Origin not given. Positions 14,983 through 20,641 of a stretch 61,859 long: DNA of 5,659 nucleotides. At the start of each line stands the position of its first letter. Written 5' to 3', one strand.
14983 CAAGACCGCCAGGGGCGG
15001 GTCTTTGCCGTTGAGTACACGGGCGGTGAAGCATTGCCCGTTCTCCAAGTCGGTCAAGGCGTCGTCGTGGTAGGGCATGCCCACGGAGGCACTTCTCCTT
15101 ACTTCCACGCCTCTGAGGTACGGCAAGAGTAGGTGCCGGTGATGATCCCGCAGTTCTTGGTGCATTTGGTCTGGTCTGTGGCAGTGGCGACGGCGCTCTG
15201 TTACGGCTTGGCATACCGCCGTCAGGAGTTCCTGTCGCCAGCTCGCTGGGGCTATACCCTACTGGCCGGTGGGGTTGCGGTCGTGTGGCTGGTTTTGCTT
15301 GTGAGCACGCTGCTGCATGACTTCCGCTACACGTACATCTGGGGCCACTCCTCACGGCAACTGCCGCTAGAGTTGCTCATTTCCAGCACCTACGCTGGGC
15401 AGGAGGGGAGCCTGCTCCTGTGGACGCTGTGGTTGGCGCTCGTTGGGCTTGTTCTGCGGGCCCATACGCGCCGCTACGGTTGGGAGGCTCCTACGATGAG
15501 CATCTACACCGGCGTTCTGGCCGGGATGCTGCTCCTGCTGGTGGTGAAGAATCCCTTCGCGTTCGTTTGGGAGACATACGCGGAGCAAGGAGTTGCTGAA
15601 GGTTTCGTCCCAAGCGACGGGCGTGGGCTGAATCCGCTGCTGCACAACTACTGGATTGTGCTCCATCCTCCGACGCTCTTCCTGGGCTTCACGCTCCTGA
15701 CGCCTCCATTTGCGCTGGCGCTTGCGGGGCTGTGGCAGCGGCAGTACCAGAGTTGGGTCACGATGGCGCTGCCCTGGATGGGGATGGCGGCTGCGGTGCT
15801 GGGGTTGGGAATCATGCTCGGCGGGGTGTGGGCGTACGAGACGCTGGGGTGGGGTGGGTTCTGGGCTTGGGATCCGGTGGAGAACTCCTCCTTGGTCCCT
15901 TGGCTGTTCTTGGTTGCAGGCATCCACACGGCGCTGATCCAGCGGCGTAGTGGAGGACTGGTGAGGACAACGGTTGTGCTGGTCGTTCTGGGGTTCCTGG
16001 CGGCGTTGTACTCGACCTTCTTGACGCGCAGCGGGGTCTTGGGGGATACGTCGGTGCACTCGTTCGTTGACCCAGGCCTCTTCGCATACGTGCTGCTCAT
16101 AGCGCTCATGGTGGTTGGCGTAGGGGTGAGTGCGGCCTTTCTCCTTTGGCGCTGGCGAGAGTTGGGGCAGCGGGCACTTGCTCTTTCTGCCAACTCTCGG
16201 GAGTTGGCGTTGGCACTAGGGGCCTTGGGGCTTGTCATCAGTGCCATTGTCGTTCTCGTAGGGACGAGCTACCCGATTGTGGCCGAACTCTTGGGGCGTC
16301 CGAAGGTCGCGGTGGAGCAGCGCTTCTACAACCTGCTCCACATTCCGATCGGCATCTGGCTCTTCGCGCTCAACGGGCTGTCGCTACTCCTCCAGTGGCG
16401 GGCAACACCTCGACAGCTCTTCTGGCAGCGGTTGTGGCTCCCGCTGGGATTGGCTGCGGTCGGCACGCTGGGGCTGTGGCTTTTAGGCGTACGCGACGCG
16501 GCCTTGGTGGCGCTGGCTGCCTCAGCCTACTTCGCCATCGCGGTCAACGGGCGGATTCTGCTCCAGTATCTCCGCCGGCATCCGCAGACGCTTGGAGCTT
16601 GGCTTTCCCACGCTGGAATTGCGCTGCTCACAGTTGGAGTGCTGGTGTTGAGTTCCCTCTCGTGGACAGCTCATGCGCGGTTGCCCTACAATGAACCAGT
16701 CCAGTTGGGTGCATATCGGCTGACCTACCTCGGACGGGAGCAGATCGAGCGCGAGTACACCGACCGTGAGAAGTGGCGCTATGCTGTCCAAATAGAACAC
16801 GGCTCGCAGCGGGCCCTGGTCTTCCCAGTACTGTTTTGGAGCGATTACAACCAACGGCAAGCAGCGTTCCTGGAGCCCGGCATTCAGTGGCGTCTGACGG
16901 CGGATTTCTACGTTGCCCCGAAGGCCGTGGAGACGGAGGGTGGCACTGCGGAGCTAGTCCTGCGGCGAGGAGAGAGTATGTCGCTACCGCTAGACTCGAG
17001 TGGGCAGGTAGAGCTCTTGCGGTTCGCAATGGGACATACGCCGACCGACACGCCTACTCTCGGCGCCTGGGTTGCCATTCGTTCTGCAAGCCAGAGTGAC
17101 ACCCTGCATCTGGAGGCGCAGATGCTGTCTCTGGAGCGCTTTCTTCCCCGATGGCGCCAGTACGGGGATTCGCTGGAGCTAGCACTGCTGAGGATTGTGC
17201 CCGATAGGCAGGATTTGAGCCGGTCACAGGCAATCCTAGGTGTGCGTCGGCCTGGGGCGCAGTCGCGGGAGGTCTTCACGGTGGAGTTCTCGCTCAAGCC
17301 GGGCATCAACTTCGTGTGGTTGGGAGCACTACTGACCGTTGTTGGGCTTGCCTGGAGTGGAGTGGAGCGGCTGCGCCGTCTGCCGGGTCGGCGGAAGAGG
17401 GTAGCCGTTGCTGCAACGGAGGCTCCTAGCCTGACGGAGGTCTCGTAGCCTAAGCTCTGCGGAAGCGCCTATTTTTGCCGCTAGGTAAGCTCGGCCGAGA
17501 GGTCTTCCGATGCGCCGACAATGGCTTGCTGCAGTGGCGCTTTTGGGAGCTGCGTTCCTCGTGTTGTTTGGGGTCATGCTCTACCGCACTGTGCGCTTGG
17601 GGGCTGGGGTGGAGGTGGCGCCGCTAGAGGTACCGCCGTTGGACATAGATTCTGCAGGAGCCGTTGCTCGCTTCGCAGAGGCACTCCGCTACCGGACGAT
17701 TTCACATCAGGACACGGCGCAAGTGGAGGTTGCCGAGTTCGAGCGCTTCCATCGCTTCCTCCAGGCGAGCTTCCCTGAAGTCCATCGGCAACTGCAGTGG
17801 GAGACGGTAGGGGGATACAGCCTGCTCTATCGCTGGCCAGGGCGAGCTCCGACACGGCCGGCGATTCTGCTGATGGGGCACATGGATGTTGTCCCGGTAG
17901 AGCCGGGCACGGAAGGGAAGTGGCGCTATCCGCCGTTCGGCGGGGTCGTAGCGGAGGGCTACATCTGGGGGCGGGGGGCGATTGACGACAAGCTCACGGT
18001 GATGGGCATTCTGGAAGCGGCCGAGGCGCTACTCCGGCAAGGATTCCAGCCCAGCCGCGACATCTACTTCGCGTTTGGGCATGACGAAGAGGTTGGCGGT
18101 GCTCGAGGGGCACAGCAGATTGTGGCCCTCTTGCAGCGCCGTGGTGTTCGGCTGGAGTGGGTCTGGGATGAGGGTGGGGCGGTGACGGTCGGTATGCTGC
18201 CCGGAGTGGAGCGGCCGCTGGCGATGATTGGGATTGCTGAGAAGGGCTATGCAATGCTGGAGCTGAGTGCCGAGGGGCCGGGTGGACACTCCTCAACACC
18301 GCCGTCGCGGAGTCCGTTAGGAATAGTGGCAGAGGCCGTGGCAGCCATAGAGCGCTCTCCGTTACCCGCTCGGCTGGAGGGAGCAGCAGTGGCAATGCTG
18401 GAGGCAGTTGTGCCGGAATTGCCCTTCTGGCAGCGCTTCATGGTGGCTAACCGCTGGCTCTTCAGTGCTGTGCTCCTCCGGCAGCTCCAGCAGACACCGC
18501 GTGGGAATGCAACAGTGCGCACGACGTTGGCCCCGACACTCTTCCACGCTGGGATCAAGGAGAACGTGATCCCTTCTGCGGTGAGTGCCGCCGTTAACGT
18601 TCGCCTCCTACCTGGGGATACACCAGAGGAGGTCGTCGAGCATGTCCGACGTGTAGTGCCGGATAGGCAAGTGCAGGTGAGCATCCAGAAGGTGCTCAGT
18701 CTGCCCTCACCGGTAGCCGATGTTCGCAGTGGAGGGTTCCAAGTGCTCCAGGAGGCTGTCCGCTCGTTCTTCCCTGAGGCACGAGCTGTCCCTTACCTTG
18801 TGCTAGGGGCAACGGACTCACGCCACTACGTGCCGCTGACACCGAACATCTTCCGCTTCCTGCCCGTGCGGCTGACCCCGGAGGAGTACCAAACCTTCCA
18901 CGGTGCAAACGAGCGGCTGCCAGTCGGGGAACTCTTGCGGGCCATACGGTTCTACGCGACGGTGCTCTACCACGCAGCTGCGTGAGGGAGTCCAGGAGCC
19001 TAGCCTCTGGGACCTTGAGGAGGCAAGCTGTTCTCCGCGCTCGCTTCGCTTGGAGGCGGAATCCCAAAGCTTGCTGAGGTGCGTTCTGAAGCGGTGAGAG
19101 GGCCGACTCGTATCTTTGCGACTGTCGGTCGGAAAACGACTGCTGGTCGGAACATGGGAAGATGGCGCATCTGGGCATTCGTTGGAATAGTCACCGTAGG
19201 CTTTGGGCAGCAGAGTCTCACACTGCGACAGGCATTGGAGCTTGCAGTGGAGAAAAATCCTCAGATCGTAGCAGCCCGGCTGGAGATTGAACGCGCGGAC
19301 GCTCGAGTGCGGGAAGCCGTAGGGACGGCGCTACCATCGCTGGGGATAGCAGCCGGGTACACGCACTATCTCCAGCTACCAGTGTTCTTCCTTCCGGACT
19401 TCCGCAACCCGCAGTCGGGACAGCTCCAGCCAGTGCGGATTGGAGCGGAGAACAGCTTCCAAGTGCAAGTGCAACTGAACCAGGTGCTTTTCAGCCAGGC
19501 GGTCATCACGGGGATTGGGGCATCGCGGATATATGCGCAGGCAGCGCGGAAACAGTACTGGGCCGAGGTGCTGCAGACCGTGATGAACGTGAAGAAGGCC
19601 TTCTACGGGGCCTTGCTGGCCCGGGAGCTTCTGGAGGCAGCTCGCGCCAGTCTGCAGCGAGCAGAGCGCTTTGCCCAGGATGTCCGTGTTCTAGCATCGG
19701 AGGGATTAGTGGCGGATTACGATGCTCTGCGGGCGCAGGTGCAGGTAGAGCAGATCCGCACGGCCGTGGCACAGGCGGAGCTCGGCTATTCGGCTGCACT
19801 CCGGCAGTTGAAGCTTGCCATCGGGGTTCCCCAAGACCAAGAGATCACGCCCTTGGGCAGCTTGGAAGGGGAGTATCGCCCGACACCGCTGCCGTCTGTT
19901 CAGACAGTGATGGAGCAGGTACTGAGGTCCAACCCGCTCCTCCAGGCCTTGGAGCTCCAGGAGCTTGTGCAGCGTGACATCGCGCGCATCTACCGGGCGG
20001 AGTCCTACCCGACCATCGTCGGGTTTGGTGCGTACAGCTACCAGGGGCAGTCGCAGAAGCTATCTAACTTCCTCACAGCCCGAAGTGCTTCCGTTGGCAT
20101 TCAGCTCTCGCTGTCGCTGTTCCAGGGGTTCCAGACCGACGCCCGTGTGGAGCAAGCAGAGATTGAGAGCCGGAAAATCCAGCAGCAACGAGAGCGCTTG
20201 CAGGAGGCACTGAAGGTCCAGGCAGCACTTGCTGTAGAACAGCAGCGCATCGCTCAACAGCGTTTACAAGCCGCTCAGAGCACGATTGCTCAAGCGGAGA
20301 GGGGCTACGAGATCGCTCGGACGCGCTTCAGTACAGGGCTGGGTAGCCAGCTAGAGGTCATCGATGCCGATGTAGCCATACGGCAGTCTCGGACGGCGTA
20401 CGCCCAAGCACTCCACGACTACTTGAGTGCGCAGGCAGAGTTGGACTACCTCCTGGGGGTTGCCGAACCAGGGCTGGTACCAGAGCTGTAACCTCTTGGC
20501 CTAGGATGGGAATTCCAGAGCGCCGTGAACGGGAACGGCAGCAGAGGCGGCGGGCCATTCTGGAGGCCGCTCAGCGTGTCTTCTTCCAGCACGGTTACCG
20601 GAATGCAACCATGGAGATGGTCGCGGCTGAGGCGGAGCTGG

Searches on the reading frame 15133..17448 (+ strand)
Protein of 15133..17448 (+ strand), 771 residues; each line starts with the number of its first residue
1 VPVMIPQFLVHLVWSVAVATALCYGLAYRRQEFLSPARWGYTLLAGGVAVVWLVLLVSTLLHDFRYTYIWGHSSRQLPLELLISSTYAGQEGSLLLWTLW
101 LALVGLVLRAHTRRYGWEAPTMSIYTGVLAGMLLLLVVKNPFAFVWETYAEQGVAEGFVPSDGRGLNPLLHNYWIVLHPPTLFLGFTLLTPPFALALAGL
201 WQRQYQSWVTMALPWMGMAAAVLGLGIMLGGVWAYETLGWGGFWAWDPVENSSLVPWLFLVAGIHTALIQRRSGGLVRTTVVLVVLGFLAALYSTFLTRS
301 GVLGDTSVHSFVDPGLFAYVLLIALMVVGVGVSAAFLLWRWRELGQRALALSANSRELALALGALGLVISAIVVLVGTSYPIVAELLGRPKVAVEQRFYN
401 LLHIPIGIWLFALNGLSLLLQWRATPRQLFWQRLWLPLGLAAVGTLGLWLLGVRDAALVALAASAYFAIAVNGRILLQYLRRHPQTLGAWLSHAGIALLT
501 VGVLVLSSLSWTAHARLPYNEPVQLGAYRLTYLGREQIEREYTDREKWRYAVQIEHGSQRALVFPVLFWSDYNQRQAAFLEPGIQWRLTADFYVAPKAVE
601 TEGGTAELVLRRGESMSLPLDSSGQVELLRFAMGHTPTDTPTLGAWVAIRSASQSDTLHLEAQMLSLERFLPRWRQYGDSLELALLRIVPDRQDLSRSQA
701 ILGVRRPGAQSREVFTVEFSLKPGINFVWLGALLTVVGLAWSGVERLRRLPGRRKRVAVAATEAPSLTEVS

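Call 47: search_protein_families(library=pfam, proteins=[window:15133-17448:+], max_evalue=0.00001)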
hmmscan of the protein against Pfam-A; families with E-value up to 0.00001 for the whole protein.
window:15133-17448:+ (771 aa): 2 families
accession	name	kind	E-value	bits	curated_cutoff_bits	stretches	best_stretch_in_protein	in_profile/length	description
PF16327.10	CcmF_C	-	9.1e-28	97.8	28.7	1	324-595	2-282/323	Cytochrome c-type biogenesis protein CcmF C-terminal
PF01578.25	Cytochrom_C_asm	-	1.2e-26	94.1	29.9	1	91-300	5-206/212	Cytochrome C assembly protein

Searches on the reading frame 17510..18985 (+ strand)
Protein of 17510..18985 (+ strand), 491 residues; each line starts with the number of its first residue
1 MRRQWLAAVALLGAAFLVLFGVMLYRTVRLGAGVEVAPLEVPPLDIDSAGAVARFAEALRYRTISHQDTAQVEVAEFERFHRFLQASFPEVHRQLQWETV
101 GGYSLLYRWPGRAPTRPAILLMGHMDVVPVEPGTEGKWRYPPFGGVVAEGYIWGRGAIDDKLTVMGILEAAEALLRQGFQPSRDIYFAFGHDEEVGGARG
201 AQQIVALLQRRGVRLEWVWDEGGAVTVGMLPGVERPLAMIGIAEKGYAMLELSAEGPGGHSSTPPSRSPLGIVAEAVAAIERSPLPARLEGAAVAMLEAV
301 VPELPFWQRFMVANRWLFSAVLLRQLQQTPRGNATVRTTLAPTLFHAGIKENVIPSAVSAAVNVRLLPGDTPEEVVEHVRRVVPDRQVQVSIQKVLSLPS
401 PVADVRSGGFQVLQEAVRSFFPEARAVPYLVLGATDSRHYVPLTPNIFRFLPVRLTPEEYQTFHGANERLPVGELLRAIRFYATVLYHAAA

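Call 47: search_protein_families(library=pfam, proteins=[window:17510-18985:+], max_evalue=0.00001)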
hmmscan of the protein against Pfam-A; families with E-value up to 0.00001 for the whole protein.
window:17510-18985:+ (491 aa): 3 families
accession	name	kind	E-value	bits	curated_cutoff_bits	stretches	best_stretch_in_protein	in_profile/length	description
PF01546.33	Peptidase_M20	-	1.3e-31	110.6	24.6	1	120-487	1-205/206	Peptidase family M20/M25/M40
PF07687.19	M20_dimer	-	2.5e-13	50.3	21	1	242-387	1-103/107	Peptidase dimerisation domain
PF04389.22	Peptidase_M28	-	1.3e-09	38.5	21.3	1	107-206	4-78/193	Peptidase family M28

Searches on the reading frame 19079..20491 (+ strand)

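Call 47: search_protein_families(library=pfam, proteins=[window:19079-20491:+], max_evalue=0.00001)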
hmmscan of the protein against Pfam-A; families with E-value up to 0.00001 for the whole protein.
window:19079-20491:+ (470 aa): 1 family
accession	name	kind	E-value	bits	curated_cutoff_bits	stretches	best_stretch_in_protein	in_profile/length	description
PF02321.23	OEP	-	5.3e-50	170.3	22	2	275-460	2-187/187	Outer membrane efflux protein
